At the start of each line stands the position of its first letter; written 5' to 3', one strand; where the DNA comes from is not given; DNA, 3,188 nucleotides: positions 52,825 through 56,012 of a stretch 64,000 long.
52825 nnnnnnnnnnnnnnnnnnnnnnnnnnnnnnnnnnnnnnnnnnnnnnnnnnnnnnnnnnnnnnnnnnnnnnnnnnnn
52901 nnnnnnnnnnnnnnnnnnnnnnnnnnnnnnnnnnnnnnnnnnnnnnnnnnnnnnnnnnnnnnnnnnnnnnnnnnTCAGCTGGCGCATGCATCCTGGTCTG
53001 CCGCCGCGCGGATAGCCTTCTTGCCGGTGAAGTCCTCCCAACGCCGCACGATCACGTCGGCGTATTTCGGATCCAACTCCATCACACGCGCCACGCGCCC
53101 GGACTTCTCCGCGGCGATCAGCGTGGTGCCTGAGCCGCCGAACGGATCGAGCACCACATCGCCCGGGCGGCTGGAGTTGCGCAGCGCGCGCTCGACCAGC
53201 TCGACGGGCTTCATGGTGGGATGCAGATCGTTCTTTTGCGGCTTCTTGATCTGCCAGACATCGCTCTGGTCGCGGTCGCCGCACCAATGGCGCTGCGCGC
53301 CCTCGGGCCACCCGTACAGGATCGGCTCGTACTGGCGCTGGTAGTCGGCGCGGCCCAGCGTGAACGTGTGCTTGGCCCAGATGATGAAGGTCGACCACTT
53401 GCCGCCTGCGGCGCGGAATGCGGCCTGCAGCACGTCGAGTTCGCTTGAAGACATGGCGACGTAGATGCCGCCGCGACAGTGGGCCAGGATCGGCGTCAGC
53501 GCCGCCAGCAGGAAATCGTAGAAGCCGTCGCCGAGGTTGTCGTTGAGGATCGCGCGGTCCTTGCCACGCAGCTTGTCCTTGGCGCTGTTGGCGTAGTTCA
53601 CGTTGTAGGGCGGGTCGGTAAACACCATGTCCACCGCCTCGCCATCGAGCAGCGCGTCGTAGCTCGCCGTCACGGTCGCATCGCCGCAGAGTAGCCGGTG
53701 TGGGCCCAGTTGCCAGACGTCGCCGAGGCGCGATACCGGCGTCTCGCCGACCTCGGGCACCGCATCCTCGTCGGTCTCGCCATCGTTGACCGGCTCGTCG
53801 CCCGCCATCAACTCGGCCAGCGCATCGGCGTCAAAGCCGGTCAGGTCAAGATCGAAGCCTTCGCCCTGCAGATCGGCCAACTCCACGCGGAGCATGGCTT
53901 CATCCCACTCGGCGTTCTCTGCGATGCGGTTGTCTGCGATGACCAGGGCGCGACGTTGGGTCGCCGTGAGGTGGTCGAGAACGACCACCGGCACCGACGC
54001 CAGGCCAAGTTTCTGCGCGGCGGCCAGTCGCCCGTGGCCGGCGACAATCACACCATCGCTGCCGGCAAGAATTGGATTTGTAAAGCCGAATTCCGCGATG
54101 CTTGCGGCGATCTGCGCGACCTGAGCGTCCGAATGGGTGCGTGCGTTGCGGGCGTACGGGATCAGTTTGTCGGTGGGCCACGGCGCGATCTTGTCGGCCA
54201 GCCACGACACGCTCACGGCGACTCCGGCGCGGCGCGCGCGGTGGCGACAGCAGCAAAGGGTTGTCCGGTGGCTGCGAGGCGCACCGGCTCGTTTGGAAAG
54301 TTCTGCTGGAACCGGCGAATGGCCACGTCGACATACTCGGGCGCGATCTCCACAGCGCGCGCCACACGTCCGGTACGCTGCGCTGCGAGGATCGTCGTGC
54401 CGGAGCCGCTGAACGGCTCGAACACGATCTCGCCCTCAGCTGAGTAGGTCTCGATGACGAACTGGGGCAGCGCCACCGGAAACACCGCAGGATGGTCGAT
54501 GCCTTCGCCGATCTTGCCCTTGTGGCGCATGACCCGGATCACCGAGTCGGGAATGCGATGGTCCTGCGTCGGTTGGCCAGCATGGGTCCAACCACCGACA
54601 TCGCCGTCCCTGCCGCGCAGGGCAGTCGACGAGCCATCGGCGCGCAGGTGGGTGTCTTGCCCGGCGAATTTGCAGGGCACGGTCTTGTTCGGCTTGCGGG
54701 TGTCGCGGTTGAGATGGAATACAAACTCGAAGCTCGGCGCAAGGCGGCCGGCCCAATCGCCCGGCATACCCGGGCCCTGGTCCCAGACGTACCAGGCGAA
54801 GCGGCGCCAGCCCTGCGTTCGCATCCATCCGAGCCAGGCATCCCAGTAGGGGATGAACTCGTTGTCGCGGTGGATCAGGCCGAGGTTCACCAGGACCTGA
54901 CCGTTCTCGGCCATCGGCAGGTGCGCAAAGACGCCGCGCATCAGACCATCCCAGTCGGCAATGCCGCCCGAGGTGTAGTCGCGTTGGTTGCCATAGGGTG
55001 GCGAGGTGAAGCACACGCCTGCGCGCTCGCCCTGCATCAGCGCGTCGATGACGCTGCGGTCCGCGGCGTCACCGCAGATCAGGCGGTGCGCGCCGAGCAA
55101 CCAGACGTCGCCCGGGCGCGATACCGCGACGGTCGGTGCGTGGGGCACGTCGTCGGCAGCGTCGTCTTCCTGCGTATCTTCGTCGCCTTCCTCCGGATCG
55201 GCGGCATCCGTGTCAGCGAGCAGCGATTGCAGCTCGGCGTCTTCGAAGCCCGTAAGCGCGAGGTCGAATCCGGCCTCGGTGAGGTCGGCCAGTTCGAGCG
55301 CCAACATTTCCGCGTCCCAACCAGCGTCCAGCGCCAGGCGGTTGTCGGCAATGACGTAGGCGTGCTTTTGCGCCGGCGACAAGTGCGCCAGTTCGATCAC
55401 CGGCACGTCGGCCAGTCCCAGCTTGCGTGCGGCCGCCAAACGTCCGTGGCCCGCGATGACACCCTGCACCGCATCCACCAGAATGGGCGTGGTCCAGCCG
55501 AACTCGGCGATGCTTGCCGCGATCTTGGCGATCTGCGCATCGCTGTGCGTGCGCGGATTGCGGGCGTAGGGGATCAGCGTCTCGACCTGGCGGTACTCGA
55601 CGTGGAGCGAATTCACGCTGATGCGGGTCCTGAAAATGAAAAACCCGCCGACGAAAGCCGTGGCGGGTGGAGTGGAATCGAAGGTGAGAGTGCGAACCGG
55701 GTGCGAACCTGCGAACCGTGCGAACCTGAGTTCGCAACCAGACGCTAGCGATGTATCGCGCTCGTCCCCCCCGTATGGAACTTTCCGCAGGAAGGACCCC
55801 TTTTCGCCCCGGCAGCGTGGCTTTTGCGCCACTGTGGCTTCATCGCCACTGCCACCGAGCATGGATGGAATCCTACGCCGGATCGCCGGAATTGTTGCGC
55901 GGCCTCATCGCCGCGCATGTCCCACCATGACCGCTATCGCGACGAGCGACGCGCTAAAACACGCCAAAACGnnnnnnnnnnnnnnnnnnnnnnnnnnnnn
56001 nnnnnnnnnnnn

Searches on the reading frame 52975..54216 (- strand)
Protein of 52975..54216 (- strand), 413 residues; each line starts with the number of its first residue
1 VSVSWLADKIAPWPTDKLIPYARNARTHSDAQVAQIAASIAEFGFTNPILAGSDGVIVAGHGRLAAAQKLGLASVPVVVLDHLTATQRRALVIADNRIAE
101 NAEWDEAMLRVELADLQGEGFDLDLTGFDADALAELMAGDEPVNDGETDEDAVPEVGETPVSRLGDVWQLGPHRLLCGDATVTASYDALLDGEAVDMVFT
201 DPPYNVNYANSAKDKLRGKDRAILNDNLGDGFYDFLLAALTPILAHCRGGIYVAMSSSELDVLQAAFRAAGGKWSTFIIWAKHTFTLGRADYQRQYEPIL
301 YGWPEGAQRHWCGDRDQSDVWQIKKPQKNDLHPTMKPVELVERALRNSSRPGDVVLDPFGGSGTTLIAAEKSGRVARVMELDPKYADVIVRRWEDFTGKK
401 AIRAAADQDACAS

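Call 56: search_protein_families(library=phrogs, proteins=[window:52975-54216:-], max_evalue=0.00001)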
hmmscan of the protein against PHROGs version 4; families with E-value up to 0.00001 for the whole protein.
window:52975-54216:- (413 aa): 21 families
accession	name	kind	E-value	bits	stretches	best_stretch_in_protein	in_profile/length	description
phrog_498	-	other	5.7e-166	554.7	1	3-405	28-432/633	DNA methyltransferase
phrog_15396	-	DNA, RNA and nucleotide metabolism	2.5e-61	208.8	1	14-155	8-149/258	ParB-like partition nuclease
phrog_620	-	DNA, RNA and nucleotide metabolism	4.7e-55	188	1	9-159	8-159/217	ParB-like partition protein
phrog_67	-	other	8.1e-43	148.5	1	165-402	116-352/743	DNA methyltransferase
phrog_8071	-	DNA, RNA and nucleotide metabolism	1.7e-41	143.8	1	12-215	9-214/389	ParB-like partition protein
phrog_930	-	DNA, RNA and nucleotide metabolism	4.3e-34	119.3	1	9-144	6-140/223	ParB-like partition protein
phrog_3008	-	other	3.7e-28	99.4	1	322-403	140-221/244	DNA methyltransferase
phrog_23085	-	unknown function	5e-27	95.2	1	296-402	4-114/138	-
phrog_940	-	DNA, RNA and nucleotide metabolism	1.6e-23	84.6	1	15-129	11-123/388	nuclease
phrog_9353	-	unknown function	1.2e-21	78.7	1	19-152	20-152/245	-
phrog_723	-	DNA, RNA and nucleotide metabolism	2.2e-19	71.1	1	13-142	16-146/223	ParB-like partition protein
phrog_18056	-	DNA, RNA and nucleotide metabolism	1.4e-13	51.5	1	16-96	9-88/387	ParB-like partition nuclease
phrog_6218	-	DNA, RNA and nucleotide metabolism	1.5e-12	48.5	1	15-96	10-96/506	ParB-like partition protein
phrog_5475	-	unknown function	2e-12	47.6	1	13-115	6-104/458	-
phrog_4715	-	DNA, RNA and nucleotide metabolism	3.5e-12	46.5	1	14-109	151-251/630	ParB-like partition protein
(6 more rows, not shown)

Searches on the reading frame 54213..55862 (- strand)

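Call 56: search_protein_families(library=phrogs, proteins=[window:54213-55862:-], max_evalue=0.00001)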
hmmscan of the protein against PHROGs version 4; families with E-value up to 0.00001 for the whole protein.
window:54213-55862:- (549 aa): 22 families
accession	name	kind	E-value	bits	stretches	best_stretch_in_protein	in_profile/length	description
phrog_498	-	other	3.4e-112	377.1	1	83-543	30-444/633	DNA methyltransferase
phrog_620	-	DNA, RNA and nucleotide metabolism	9.8e-55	187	1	85-234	6-155/217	ParB-like partition protein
phrog_15396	-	DNA, RNA and nucleotide metabolism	3e-53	182.3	1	86-238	2-154/258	ParB-like partition nuclease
phrog_67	-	other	4.7e-37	129.4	1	241-524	115-349/743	DNA methyltransferase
phrog_8071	-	DNA, RNA and nucleotide metabolism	6.1e-35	122.2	1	85-294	4-207/389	ParB-like partition protein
phrog_930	-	DNA, RNA and nucleotide metabolism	3.1e-33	116.5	1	84-219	3-137/223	ParB-like partition protein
phrog_940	-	DNA, RNA and nucleotide metabolism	3.6e-26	93.3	1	85-233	3-149/388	nuclease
phrog_9353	-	unknown function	1.2e-22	81.9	1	98-237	21-160/245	-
phrog_723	-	DNA, RNA and nucleotide metabolism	2.6e-22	80.7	1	85-237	10-168/223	ParB-like partition protein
phrog_3008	-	other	1.3e-17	64.9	1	456-521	149-214/244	DNA methyltransferase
phrog_23085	-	unknown function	3.6e-14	53.6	1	441-520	28-107/138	-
phrog_18056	-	DNA, RNA and nucleotide metabolism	7.5e-13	49.1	1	87-174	2-88/387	ParB-like partition nuclease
phrog_18293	-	other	8.4e-10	39.6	1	457-521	46-110/119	methyltransferase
phrog_5475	-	unknown function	9.5e-10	38.8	1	92-160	7-74/458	-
phrog_6218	-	DNA, RNA and nucleotide metabolism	1.9e-09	38.2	1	90-156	7-77/506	ParB-like partition protein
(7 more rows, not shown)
